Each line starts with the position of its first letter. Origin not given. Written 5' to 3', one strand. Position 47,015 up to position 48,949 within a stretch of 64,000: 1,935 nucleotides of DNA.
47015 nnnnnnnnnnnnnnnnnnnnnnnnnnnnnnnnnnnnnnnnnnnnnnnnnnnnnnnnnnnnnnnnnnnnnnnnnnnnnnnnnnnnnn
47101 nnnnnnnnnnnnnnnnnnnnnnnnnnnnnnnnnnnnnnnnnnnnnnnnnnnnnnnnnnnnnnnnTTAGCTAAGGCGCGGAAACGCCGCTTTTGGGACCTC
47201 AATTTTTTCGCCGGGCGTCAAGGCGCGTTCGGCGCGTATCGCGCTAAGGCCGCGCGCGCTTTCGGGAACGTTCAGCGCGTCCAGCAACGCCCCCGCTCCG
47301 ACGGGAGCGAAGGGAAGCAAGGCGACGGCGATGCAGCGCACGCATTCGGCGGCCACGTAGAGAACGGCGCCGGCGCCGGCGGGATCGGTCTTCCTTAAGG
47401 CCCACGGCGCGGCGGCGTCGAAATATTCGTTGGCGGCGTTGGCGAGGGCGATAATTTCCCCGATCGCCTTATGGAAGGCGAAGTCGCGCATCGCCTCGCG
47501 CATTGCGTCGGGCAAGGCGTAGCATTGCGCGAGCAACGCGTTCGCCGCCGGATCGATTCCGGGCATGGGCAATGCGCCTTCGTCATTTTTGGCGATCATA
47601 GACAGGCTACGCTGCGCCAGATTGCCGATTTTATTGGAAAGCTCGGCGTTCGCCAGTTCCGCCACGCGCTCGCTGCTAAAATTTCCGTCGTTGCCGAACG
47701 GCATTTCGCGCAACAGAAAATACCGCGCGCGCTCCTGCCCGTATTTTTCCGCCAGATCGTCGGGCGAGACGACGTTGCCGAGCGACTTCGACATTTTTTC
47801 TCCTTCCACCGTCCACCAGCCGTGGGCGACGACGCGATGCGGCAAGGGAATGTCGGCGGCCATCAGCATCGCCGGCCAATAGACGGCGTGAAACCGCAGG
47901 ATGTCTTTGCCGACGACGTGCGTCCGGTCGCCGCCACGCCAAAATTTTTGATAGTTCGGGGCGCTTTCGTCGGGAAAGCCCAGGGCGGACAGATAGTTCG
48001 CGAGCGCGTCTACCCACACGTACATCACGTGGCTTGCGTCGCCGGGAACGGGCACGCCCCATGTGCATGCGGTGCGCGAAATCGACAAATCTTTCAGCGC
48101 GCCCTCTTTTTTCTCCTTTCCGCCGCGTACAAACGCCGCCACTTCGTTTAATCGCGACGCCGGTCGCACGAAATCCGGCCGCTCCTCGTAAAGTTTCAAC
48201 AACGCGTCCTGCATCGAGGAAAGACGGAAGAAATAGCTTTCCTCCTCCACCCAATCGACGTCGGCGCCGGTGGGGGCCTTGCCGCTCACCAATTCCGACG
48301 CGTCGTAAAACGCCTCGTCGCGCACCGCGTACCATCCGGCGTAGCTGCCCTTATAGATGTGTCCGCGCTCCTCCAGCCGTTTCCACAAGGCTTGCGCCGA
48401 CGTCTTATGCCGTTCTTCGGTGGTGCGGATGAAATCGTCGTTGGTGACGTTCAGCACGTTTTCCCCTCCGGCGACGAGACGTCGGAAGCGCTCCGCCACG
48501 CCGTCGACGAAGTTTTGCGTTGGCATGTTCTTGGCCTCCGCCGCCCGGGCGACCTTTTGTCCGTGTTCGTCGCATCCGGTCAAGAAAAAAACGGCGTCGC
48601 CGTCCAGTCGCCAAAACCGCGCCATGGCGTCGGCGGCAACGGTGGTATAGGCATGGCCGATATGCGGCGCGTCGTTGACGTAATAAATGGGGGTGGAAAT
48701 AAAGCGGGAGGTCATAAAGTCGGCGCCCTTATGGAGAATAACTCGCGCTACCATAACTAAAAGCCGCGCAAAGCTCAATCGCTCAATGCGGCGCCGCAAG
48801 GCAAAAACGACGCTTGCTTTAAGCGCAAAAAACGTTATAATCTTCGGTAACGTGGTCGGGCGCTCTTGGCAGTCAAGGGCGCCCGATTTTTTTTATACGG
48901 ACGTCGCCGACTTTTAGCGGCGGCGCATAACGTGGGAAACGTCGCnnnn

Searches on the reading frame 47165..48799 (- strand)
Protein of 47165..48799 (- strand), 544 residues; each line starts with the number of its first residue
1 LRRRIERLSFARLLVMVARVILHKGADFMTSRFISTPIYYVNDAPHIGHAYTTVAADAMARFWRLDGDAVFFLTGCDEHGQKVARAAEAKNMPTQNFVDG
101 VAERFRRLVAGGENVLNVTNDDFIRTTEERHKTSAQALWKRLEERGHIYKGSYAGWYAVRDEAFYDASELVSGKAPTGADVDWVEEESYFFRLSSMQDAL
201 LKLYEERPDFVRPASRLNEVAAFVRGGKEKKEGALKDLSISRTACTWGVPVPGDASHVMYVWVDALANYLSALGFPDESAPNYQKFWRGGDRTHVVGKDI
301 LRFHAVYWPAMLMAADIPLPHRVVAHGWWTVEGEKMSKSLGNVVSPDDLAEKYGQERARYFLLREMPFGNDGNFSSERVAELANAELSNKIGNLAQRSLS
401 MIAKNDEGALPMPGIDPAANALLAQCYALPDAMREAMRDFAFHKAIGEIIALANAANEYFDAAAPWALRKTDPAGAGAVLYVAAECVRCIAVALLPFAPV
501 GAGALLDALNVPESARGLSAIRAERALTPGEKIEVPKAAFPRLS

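Call 17: search_protein_families(library=pfam, proteins=[window:47165-48799:-], max_evalue=0.001)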
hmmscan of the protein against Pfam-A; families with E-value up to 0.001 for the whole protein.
window:47165-48799:- (544 aa): 6 families
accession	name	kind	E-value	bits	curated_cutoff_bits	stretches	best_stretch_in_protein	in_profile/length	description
PF09334.17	tRNA-synt_1g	-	1.2e-101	340.8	20.1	2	179-398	173-390/391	tRNA synthetases class I (M)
PF00133.28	tRNA-synt_1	-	1.2e-21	77.4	22.7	2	256-374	296-413/414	tRNA synthetases class I (I, L, M and V)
PF19303.5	Anticodon_3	-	6.8e-15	55.7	23.5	1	418-542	10-134/152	Anticodon binding domain of methionyl tRNA ligase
PF01406.26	tRNA-synt_1e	-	4.1e-14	53.1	27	2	316-379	234-296/301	tRNA synthetases class I (C) catalytic domain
PF01921.24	tRNA-synt_1f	-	0.00049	19.5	27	0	327-367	273-314/360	tRNA synthetases class I (K)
PF08264.19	Anticodon_1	-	0.00075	19.8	25.1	0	422-505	4-86/148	Anticodon-binding domain of tRNA ligase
